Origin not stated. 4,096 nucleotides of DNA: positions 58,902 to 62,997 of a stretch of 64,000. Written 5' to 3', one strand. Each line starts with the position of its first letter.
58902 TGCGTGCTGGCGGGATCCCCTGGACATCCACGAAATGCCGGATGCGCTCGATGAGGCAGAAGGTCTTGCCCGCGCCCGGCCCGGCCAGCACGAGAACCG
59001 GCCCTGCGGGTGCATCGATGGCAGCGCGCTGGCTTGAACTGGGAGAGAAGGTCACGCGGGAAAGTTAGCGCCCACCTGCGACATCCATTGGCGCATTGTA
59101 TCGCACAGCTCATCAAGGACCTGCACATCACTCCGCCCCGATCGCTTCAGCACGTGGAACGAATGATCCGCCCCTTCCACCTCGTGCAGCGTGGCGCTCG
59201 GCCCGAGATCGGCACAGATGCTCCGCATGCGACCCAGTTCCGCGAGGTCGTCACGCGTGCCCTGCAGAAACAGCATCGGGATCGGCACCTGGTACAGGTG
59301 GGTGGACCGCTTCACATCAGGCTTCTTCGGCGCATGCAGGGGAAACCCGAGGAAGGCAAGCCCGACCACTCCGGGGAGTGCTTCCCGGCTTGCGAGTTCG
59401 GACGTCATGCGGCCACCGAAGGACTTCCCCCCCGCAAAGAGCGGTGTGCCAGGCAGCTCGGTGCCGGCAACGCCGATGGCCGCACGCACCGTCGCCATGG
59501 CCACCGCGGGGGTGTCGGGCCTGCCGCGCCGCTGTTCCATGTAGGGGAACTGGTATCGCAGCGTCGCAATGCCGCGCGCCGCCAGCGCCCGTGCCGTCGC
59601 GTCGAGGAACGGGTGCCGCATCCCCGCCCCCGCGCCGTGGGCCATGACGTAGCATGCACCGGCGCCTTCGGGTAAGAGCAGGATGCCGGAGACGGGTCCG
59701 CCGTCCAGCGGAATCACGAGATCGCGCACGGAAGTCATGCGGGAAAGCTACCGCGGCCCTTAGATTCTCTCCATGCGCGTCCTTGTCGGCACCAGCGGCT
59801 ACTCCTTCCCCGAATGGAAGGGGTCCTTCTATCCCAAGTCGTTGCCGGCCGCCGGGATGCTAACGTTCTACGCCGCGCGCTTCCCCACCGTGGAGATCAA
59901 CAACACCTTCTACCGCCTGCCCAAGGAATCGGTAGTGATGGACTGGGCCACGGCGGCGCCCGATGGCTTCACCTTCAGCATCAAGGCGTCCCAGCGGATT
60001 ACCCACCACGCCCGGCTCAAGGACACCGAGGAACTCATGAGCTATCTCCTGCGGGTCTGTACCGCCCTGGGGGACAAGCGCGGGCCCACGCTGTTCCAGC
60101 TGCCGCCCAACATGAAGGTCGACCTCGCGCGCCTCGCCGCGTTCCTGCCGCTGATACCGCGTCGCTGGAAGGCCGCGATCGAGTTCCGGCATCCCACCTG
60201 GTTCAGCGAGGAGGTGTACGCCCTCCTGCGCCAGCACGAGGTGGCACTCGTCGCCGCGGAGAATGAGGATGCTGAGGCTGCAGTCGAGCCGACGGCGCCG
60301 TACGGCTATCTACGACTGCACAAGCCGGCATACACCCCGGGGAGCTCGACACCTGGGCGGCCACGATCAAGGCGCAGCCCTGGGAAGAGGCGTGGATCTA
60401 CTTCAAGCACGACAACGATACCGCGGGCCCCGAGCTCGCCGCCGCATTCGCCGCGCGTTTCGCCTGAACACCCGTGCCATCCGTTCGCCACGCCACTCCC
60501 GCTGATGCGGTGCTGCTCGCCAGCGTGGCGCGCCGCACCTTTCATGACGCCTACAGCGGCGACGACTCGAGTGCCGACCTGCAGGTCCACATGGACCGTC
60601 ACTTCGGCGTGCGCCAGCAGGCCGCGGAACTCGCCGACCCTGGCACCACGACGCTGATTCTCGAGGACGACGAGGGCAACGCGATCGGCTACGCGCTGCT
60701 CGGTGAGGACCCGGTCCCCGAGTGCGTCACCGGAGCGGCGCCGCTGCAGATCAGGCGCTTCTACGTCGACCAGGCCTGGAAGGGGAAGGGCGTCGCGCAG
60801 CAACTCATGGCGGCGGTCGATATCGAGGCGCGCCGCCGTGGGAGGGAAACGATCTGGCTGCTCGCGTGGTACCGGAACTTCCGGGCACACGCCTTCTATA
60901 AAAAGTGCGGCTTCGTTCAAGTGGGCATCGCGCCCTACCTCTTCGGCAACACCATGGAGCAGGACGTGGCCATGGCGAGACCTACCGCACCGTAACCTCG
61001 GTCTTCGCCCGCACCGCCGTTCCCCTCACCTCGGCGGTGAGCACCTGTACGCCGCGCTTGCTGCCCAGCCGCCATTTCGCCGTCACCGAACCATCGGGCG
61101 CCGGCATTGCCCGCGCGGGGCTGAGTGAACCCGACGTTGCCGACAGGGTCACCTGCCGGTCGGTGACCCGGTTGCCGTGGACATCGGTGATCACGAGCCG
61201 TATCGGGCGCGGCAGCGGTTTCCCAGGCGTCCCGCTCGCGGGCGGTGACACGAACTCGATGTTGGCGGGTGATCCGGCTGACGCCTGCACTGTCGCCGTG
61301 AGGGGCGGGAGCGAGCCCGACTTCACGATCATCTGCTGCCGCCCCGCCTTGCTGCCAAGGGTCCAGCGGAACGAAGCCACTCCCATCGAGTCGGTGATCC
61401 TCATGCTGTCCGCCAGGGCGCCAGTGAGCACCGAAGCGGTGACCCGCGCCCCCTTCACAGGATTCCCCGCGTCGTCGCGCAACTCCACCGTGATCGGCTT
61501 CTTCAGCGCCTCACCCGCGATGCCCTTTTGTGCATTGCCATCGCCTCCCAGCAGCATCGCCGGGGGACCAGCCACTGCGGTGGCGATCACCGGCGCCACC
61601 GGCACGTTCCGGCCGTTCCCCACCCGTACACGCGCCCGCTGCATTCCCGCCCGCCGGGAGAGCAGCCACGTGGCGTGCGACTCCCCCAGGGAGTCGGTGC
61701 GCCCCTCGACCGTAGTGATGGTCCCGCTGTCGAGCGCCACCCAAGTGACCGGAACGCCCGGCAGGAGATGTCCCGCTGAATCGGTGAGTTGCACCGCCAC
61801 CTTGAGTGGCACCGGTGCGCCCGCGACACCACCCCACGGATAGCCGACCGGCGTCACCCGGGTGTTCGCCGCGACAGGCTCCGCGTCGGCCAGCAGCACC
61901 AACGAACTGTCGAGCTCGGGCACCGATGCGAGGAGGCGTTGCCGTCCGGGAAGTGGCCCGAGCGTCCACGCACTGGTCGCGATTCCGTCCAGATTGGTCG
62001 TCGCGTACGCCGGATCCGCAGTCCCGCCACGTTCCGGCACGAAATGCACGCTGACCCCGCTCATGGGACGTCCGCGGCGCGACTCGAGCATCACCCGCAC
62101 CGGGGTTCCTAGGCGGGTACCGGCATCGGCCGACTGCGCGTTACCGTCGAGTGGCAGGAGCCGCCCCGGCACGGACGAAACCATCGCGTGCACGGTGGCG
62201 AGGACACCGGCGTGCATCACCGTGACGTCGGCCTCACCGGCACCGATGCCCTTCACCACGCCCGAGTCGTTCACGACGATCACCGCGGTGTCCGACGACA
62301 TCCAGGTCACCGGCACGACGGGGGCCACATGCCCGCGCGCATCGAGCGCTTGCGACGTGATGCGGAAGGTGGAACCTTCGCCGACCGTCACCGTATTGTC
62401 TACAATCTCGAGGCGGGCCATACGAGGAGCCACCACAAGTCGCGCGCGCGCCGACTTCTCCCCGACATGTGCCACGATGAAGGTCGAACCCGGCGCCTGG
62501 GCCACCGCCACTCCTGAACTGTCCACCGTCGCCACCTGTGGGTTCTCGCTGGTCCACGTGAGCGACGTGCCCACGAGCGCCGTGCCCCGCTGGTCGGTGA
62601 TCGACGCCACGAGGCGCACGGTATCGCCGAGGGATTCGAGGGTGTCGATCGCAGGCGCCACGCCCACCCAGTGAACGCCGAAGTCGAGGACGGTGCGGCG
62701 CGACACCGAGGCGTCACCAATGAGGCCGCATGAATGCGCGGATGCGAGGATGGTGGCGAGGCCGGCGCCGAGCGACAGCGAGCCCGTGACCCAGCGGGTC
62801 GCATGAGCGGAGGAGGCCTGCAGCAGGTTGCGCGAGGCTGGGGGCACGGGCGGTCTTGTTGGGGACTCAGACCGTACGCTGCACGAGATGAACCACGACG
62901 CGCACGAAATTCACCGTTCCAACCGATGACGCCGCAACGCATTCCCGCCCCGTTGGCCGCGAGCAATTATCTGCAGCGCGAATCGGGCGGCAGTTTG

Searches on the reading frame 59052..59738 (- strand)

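Call 69: search_protein_families(library=pfam, proteins=[window:59052-59738:-], max_evalue=0.0001)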
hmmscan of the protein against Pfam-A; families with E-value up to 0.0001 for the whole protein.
window:59052-59738:- (228 aa): 4 families
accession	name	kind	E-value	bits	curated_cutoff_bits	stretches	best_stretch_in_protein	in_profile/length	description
PF20408.4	Abhydrolase_11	-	3e-49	167.8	27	1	28-219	3-192/193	Alpha/beta hydrolase domain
PF12146.15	Hydrolase_4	-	4.6e-06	26.5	27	0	31-130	8-107/239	Serine aminopeptidase, S33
PF12695.13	Abhydrolase_5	-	3.3e-05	24.2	27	1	96-193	54-141/164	Alpha/beta hydrolase family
PF12697.13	Abhydrolase_6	-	5.7e-05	24.3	26.3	0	31-126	2-88/217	Alpha/beta hydrolase family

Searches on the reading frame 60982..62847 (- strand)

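Call 69: search_protein_families(library=pfam, proteins=[window:60982-62847:-], max_evalue=0.0001)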
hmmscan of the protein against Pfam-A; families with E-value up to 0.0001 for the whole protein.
window:60982-62847:- (621 aa): 4 families
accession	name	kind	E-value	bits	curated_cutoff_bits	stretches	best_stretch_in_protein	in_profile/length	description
PF02369.22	Big_1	-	1.6e-28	99.1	34.9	2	349-409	20-80/93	Bacterial Ig-like domain (group 1)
PF09134.16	Invasin_D3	-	7.9e-11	42.8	33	0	549-620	24-95/98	Invasin, domain 3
PF02368.24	Big_2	-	3.6e-08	33.7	22.8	1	74-134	17-74/79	Bacterial Ig-like domain (group 2)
PF17789.7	MG4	-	9.3e-08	32.6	24.7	0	452-510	18-75/95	Macroglobulin domain MG4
